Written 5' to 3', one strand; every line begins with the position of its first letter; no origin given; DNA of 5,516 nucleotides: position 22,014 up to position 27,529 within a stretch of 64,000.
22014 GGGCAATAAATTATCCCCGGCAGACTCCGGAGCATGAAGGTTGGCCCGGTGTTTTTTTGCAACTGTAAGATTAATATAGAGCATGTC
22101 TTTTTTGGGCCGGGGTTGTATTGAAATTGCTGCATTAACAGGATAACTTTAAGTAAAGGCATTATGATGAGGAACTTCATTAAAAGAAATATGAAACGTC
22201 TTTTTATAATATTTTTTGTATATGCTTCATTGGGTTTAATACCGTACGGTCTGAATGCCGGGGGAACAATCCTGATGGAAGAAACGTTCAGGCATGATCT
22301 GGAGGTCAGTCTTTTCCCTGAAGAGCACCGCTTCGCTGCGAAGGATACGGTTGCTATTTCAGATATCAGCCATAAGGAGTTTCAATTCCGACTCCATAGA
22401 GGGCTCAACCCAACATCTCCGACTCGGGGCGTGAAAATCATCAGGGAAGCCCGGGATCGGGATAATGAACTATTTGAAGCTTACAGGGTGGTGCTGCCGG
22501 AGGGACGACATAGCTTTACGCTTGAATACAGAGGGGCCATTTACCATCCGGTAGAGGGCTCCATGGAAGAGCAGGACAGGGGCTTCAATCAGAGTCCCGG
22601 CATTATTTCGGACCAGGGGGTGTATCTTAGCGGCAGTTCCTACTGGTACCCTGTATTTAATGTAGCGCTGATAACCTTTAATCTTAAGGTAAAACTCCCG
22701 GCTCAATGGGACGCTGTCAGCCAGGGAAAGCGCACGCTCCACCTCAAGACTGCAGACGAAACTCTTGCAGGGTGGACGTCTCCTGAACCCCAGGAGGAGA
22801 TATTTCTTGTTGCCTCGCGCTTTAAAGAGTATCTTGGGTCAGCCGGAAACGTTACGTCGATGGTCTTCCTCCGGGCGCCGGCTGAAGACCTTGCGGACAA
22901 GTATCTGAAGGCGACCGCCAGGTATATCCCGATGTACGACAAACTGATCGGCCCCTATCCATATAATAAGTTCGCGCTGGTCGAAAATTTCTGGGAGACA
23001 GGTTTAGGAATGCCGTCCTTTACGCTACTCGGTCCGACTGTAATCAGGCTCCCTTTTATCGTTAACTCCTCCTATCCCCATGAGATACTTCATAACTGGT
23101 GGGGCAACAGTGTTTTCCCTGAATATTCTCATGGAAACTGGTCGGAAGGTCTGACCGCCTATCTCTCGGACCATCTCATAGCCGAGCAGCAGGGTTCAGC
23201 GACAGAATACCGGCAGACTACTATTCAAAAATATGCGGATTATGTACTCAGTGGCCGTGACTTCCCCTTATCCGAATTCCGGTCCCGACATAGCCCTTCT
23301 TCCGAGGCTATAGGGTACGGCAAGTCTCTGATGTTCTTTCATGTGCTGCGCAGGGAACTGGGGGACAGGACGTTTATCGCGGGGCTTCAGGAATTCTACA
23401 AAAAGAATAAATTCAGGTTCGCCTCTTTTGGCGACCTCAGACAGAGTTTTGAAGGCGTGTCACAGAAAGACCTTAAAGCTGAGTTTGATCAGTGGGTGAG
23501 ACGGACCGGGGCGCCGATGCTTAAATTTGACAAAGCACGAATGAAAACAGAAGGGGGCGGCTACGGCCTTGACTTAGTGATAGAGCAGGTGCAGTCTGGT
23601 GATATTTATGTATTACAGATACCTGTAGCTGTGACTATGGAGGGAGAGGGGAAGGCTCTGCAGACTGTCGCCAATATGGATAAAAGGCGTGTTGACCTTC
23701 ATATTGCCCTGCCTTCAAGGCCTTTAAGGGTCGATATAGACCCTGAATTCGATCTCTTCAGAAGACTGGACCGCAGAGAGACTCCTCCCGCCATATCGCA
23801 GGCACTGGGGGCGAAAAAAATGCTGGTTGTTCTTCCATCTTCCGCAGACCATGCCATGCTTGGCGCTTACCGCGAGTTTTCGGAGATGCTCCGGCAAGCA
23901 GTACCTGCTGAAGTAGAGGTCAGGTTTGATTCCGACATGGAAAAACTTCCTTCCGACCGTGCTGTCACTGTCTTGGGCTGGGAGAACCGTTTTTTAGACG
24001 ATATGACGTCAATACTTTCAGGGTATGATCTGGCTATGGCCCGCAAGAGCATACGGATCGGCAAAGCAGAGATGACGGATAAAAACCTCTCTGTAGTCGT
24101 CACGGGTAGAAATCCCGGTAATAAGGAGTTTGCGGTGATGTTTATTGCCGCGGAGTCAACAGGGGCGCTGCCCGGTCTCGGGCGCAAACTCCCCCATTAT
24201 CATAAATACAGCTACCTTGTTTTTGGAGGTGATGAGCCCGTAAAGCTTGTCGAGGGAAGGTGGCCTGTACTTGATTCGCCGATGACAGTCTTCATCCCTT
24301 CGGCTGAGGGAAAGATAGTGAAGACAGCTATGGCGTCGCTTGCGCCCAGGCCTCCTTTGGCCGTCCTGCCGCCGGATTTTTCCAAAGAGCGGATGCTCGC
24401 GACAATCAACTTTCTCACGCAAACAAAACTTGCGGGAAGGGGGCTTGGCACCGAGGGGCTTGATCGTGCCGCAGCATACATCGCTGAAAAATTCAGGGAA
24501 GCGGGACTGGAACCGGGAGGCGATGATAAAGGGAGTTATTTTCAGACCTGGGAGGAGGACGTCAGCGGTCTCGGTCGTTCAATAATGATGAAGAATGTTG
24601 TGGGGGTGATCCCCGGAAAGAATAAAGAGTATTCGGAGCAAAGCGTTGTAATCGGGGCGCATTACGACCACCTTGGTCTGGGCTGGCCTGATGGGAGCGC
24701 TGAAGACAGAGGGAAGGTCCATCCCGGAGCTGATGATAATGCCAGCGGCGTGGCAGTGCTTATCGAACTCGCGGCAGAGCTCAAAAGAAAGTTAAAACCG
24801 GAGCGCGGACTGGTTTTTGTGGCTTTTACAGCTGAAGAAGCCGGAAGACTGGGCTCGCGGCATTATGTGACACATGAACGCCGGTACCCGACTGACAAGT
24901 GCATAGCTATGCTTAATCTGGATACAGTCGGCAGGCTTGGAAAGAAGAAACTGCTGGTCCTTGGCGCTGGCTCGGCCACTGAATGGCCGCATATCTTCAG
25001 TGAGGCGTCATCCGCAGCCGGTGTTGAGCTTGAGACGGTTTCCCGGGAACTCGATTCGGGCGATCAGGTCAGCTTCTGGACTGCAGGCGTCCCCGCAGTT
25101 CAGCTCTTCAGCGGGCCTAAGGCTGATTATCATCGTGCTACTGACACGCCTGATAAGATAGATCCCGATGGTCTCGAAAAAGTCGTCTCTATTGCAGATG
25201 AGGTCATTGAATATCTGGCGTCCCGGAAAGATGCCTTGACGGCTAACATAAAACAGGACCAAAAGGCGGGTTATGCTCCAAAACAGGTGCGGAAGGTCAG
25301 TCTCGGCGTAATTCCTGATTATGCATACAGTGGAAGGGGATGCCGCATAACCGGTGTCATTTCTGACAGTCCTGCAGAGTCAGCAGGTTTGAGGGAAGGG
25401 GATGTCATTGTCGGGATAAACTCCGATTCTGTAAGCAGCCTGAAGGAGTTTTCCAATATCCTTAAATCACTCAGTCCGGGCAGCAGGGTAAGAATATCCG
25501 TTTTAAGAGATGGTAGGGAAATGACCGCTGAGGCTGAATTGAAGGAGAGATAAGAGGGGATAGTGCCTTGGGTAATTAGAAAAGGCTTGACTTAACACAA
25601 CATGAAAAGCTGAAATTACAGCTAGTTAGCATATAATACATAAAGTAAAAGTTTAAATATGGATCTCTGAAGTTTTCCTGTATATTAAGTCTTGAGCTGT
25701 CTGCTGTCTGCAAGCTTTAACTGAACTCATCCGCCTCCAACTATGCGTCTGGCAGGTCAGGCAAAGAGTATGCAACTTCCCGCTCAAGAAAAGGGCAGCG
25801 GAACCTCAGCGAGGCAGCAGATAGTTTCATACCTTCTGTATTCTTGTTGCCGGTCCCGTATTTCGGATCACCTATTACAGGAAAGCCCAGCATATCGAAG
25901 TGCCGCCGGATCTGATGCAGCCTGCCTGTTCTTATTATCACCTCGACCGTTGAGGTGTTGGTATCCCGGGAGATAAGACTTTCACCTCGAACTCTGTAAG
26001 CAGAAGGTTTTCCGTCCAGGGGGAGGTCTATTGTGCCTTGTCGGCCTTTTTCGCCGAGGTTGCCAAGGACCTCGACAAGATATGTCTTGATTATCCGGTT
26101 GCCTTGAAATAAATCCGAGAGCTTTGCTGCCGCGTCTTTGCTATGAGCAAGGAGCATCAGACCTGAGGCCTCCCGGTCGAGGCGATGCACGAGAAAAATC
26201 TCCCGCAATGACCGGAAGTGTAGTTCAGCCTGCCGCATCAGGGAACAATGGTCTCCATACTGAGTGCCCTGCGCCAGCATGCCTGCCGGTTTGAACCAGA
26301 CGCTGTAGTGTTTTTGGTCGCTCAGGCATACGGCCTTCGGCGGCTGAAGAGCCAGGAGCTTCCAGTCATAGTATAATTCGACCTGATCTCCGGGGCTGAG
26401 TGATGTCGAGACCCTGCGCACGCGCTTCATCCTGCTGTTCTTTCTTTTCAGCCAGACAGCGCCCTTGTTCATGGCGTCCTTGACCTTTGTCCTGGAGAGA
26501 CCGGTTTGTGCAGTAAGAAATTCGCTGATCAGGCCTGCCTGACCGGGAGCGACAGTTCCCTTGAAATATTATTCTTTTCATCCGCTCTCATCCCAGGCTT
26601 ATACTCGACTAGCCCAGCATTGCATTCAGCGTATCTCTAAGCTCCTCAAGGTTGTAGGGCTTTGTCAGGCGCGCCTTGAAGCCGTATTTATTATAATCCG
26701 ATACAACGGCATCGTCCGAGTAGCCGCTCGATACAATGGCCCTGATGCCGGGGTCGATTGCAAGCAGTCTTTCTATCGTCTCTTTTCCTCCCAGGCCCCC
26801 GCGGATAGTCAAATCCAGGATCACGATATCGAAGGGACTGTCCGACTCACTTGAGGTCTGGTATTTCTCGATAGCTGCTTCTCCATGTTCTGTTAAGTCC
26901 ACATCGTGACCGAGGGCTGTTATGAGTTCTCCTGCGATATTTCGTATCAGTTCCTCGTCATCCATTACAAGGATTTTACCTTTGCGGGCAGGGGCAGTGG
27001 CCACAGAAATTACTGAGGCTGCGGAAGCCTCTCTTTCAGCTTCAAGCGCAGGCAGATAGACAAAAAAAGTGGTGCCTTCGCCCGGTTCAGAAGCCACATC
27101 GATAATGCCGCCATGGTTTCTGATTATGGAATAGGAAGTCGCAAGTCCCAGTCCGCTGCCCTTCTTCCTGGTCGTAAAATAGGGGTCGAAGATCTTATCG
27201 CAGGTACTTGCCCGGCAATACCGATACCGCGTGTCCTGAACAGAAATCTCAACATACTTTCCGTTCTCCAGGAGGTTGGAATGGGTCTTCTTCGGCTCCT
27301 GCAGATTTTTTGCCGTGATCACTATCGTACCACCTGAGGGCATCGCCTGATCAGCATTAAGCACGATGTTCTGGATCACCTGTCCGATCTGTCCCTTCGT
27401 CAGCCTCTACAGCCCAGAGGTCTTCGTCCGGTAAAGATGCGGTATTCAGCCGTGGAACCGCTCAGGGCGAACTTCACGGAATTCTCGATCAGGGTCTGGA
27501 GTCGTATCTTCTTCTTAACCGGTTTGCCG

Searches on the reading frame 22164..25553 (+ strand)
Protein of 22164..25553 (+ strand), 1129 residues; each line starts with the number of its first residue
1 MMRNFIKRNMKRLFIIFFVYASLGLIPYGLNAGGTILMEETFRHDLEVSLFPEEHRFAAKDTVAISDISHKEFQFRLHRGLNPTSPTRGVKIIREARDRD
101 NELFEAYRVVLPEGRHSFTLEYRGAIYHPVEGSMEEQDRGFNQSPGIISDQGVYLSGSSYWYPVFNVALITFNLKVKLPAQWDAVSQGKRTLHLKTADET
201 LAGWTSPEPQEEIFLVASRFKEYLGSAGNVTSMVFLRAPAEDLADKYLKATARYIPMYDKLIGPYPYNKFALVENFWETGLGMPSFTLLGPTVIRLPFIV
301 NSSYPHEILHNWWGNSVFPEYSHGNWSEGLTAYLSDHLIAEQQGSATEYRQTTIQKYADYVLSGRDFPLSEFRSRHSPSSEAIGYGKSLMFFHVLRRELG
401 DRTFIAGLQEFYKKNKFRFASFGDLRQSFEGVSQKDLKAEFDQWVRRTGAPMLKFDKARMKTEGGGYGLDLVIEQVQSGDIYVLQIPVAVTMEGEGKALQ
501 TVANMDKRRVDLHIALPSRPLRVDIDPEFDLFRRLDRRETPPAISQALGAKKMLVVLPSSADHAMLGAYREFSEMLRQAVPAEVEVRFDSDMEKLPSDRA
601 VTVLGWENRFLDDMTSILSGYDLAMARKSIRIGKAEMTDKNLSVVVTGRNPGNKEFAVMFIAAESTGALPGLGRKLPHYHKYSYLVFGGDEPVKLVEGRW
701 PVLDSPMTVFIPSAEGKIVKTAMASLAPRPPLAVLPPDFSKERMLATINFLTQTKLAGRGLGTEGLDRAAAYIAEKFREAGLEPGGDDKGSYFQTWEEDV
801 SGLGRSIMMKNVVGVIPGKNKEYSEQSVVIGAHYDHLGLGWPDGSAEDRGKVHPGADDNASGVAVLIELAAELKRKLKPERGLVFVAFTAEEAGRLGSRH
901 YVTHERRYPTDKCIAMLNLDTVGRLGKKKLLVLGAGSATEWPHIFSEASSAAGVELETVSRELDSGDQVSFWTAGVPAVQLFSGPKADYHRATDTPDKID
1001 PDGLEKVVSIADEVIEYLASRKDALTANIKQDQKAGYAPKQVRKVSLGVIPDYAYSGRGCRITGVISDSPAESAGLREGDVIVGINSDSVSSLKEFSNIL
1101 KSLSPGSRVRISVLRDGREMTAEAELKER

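Call 26: search_protein_families(library=pfam, proteins=[window:22164-25553:+], max_evalue=0.001)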
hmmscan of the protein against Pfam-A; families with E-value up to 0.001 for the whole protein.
window:22164-25553:+ (1129 aa): 6 families
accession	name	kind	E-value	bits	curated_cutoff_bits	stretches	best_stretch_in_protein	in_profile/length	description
PF04389.22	Peptidase_M28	-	2.8e-42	145.1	21.3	1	811-1011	1-189/193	Peptidase family M28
PF13180.12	PDZ_2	-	2.7e-13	50.4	27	1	1059-1126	13-80/80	PDZ domain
PF17820.7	PDZ_6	-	7.7e-12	45.2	27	1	1062-1115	2-54/54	PDZ domain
PF01546.33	Peptidase_M20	-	3.9e-11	43.7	24.6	1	830-1015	2-204/206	Peptidase family M20/M25/M40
PF01433.26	Peptidase_M1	-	3.3e-10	40.4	27.7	1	306-444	73-218/218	Peptidase family M1 domain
PF00595.29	PDZ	-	2.9e-07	31.2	23.2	1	1057-1113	24-80/81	PDZ domain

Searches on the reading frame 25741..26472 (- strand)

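Call 26: search_protein_families(library=pfam, proteins=[window:25741-26472:-], max_evalue=0.001)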
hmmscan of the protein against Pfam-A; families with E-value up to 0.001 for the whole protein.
window:25741-26472:- (243 aa): 1 family
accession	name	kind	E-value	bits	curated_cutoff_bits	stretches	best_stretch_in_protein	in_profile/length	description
PF00849.27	PseudoU_synth_2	-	1.3e-25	90.9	26.8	1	55-192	1-150/152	RNA pseudouridylate synthase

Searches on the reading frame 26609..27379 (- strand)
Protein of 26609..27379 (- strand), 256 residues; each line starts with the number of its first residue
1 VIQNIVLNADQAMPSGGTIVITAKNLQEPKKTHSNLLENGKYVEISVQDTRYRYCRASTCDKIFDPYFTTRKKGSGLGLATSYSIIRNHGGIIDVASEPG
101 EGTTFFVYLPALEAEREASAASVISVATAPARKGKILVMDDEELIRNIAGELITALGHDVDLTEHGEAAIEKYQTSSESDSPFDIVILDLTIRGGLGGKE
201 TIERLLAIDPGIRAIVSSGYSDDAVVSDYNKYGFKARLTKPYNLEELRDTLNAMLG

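Call 26: search_protein_families(library=pfam, proteins=[window:26609-27379:-], max_evalue=0.001)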
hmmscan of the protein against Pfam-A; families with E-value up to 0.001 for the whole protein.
window:26609-27379:- (256 aa): 2 families
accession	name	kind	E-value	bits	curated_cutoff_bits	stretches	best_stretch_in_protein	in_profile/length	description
PF02518.31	HATPase_c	-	2.5e-15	57.3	26.4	1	1-111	9-109/111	Histidine kinase-, DNA gyrase B-, and HSP90-like ATPase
PF00072.30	Response_reg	-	3.8e-15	56.4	30.2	1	136-251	1-110/111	Response regulator receiver domain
